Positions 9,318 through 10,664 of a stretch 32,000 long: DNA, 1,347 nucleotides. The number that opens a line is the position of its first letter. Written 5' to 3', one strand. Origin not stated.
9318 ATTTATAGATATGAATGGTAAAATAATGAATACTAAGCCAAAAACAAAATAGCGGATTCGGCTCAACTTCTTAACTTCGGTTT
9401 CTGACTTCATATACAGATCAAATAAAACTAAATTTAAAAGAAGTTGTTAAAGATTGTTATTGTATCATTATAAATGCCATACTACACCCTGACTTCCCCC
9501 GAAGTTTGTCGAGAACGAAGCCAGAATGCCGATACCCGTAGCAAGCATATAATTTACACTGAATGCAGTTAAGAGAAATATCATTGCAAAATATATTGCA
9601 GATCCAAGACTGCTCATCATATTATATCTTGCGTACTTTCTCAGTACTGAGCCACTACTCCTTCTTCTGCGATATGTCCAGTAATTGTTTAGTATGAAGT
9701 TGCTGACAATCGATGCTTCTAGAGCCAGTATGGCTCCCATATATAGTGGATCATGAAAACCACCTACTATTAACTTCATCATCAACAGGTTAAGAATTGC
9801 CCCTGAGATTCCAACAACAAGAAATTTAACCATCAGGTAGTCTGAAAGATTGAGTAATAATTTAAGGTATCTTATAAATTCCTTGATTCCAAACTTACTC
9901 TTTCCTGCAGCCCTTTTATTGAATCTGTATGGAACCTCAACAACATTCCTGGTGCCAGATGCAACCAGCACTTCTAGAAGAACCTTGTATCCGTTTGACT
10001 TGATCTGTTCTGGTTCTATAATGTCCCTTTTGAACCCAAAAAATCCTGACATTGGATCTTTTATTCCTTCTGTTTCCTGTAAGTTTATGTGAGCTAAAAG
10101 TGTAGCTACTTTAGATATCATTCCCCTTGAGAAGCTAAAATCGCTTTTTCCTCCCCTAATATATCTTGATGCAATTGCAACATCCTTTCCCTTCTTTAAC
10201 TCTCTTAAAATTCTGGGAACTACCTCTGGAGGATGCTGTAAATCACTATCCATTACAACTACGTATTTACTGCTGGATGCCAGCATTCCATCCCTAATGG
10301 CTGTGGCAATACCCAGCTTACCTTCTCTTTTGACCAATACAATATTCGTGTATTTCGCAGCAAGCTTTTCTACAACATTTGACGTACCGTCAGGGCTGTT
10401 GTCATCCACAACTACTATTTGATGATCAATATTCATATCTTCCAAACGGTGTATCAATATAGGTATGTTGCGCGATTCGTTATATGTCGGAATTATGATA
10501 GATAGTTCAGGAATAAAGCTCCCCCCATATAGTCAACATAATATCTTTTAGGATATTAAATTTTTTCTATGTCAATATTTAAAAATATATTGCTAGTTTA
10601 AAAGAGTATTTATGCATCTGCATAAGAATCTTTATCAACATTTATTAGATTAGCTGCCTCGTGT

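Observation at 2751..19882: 17-kb surface-glycan island built on two polyprenol-phosphate-sugar synthases and three GT-C-like membrane enzymes, with no AglB or flippase in view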

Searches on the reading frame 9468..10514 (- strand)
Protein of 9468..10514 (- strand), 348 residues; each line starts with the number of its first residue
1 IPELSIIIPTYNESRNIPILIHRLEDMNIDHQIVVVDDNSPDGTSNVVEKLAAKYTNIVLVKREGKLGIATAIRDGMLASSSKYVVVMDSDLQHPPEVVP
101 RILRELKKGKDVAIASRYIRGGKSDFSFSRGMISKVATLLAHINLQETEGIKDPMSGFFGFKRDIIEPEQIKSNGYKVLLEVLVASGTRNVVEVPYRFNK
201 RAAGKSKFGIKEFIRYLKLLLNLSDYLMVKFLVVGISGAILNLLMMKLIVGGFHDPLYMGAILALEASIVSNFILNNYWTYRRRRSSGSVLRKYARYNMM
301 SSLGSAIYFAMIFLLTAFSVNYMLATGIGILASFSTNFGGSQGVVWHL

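Call 3: search_protein_families(library=pfam, proteins=[window:9468-10457:-], max_evalue=0.01)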
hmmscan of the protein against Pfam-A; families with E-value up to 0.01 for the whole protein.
window:9468-10457:- (329 aa): 5 families
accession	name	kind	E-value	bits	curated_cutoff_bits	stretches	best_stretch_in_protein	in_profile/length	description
PF00535.33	Glycos_transf_2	-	8.1e-26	91.4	23.3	1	11-147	27-164/168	Glycosyl transferase family 2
PF04138.20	GtrA_DPMS_TM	-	2.1e-18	67.1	26.1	1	211-327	1-117/117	GtrA/DPMS, transmembrane domain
PF13641.12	Glyco_tranf_2_3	-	7.8e-05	23.2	27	1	9-96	28-119/230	Glycosyltransferase like family 2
PF12804.13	NTP_transf_3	-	0.0011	19.6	27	1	2-121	31-145/160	MobA-like NTP transferase domain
PF02077.20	SURF4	-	0.005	16.9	27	1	211-289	174-249/267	SURF4 family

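Call 16: search_protein_families(library=ncbifam, proteins=[window:9468-10457:-], max_evalue=0.01)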
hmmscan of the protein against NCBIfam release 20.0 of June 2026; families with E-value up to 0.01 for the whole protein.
window:9468-10457:- (329 aa): 20 families
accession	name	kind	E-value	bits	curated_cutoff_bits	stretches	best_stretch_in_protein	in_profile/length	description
NF047588.1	GlcsyltransPgfSStrep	equivalog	5.8e-19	68.4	500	1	5-226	27-243/308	glycosyltransferase PgfS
NF007986.1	PRK10714.1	equivalog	1.2e-16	60.6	529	1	6-242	33-261/316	undecaprenyl-phosphate 4-deoxy-4-formamido-L-arabinose transferase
TIGR04182.1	glyco_TIGR04182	equivalog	1.6e-13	50.7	325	1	12-185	28-196/293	S-layer glycoprotein N-glycosyltransferase AglJ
NF041875.1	EPS_EpsD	equivalog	2.9e-09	36.8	370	1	11-93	30-110/325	exopolysaccharide biosynthesis glycosyltransferase EpsD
NF041391.1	DPhHxTase_Halo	equivalog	6.1e-09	35.2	375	1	11-183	23-187/213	dolichyl-phosphate hexose transferase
TIGR03937.1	PgaC_IcaA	equivalog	1.2e-08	34.3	422.3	1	11-93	74-156/407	poly-beta-1,6-N-acetyl-D-glucosamine synthase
NF038302.1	EPS_HpsE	equivalog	9.5e-07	28.1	300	1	7-75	29-99/307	hormogonium polysaccharide biosynthesis glycosyltransferase HpsE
NF007482.0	PRK10073.1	equivalog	1.4e-06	27.5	423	1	12-85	36-108/334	glycosyltransferase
TIGR03469.1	HpnB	hypoth_equivalog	7.7e-06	25.2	379.25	1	12-97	75-169/386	hopene-associated glycosyltransferase HpnB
NF058614.1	PPMAGASynPpgS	equivalog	1.1e-05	25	370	1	11-163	26-178/226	polyprenyl-phospho-N-acetylgalactosaminyl synthase PpgS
TIGR04009.1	wcaE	equivalog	2e-05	24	369.2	1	6-95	28-114/248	colanic acid biosynthesis glycosyltransferase WcaE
NF047683.1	TeichurnBiosyTuaG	equivalog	2.4e-05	24.1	400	1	11-89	35-113/252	teichuronic acid biosynthesis protein TuaG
NF010496.0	PRK13915.1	equivalog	3.9e-05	22.9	262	1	9-164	61-223/307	glucosyl-3-phosphoglycerate synthase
TIGR03965.1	mycofact_glyco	equivalog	4.2e-05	22.6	280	1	9-98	102-190/467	mycofactocin biosynthesis glycosyltransferase MftF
NF050050.1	ProtGlycPglI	equivalog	0.0002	20.8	500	1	11-100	31-121/306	GalNAc(5)-diNAcBac-PP-undecaprenol beta-1,3-glucosyltransferase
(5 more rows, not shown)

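Call 38: search_solved_structures(query=window:9468-10514:-, max_evalue=0.001, show_alignments=1)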
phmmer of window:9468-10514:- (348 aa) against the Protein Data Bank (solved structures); distinct sequences matched with E-value up to 0.001: 20.
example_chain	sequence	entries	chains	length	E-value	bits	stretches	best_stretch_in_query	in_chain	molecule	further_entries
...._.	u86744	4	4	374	5.6e-69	236.3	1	4-346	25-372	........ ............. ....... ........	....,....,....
9hwj_A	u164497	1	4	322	1.9e-18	70.3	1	3-248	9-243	Undecaprenyl-phosphate 4-deoxy-4-formamido-L-arabinose transferase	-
9bhc_C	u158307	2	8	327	1.2e-17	67.6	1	2-253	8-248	Undecaprenyl-phosphate 4-deoxy-4-formamido-L-arabinose transferase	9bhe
8vxh_A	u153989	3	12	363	1.7e-17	67.1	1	2-253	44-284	Undecaprenyl-phosphate 4-deoxy-4-formamido-L-arabinose transferase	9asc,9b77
2z87_A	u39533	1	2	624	4.2e-13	52.7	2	3-139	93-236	Chondroitin synthase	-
2z86_A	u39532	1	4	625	4.2e-13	52.7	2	3-139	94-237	Chondroitin synthase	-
5ekp_C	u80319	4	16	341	2.9e-11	46.7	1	3-145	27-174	Uncharacterized glycosyltransferase sll0501 | Glycosyltransferase sll0501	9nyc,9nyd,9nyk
9nye_A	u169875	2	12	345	3e-11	46.6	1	3-145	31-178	Glycosyltransferase sll0501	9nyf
5eke_A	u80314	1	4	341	3e-11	46.6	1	3-145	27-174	Uncharacterized glycosyltransferase sll0501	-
3bcv_A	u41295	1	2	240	1.3e-08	38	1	1-91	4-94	Putative glycosyltransferase protein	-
9omm_A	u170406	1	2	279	4e-06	29.8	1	3-120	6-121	Glycosyltransferase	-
9omh_A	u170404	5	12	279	4e-06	29.8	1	3-120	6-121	Glycosyltransferase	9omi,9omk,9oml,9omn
9omj_A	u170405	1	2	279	4.4e-06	29.6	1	3-120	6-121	Glycosyltransferase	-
9jma_A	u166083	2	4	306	3.2e-05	26.8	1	4-114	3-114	GalNAc(5)-diNAcBac-PP-undecaprenol beta-1,3-glucosyltransferase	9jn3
6yv7_B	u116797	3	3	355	5.9e-05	25.9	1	2-95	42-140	Glycosyl transferase, family 2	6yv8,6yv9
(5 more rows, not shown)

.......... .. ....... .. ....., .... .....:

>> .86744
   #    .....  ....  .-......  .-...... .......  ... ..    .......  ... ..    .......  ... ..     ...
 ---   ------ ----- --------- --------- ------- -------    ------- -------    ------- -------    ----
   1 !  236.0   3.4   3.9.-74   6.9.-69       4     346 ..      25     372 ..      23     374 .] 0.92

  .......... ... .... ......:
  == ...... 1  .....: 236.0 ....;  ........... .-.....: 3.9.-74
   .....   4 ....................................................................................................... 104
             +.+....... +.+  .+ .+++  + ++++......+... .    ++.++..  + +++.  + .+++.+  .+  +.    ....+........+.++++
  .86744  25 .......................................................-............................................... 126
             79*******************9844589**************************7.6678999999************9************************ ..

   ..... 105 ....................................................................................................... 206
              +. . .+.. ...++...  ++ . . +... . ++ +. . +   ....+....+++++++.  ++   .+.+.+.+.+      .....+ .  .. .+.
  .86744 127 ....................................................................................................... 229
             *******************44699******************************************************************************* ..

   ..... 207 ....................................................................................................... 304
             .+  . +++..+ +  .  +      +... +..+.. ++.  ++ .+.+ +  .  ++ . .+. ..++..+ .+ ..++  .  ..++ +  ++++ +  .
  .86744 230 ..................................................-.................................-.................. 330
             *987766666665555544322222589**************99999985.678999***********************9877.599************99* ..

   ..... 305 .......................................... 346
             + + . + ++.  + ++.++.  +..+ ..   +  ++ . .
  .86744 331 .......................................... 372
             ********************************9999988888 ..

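Call 80: search_protein_families(library=ncbifam, proteins=[window:9468-10514:-], max_evalue=0.00001)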
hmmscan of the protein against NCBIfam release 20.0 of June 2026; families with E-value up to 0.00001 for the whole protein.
window:9468-10514:- (348 aa): 17 families
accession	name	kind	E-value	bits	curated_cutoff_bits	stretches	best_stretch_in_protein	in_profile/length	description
NF007986.1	PRK10714.1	equivalog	6.4e-22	78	529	1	3-261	7-261/316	undecaprenyl-phosphate 4-deoxy-4-formamido-L-arabinose transferase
NF047588.1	GlcsyltransPgfSStrep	equivalog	1.7e-21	76.8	500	1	4-245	3-243/308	glycosyltransferase PgfS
TIGR04182.1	glyco_TIGR04182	equivalog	3.2e-19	69.4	325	1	4-204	2-196/293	S-layer glycoprotein N-glycosyltransferase AglJ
NF041875.1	EPS_EpsD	equivalog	6.5e-15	55.3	370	1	4-112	1-110/325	exopolysaccharide biosynthesis glycosyltransferase EpsD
TIGR03937.1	PgaC_IcaA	equivalog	1.4e-14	53.9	422.3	1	2-112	45-156/407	poly-beta-1,6-N-acetyl-D-glucosamine synthase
TIGR04283.1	glyco_like_mftF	equivalog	3.8e-12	46.3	182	1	4-112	1-103/221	TIGR04283 family arsenosugar biosynthesis glycosyltransferase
NF041391.1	DPhHxTase_Halo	equivalog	1.8e-11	43.5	375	1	10-202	3-187/213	dolichyl-phosphate hexose transferase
NF007482.0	PRK10073.1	equivalog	2.2e-11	43.3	423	1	2-104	6-108/334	glycosyltransferase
NF038302.1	EPS_HpsE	equivalog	2.9e-11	42.9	300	1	3-94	2-99/307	hormogonium polysaccharide biosynthesis glycosyltransferase HpsE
NF047683.1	TeichurnBiosyTuaG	equivalog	1.9e-09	37.5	400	1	2-108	6-113/252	teichuronic acid biosynthesis protein TuaG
NF058614.1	PPMAGASynPpgS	equivalog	3e-09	36.6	370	1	6-182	4-178/226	polyprenyl-phospho-N-acetylgalactosaminyl synthase PpgS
TIGR03469.1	HpnB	hypoth_equivalog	7.3e-09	35.1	379.25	1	2-116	44-169/386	hopene-associated glycosyltransferase HpnB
TIGR03965.1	mycofact_glyco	equivalog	3.2e-08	32.9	280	1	2-117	74-190/467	mycofactocin biosynthesis glycosyltransferase MftF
NF045692.1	OglycostaseCruG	equivalog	4.3e-08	32.5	600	1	3-118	42-166/386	2'-O-glycosyltransferase CruG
NF010496.0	PRK13915.1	equivalog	5.1e-08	32.3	262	1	4-183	33-223/307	glucosyl-3-phosphoglycerate synthase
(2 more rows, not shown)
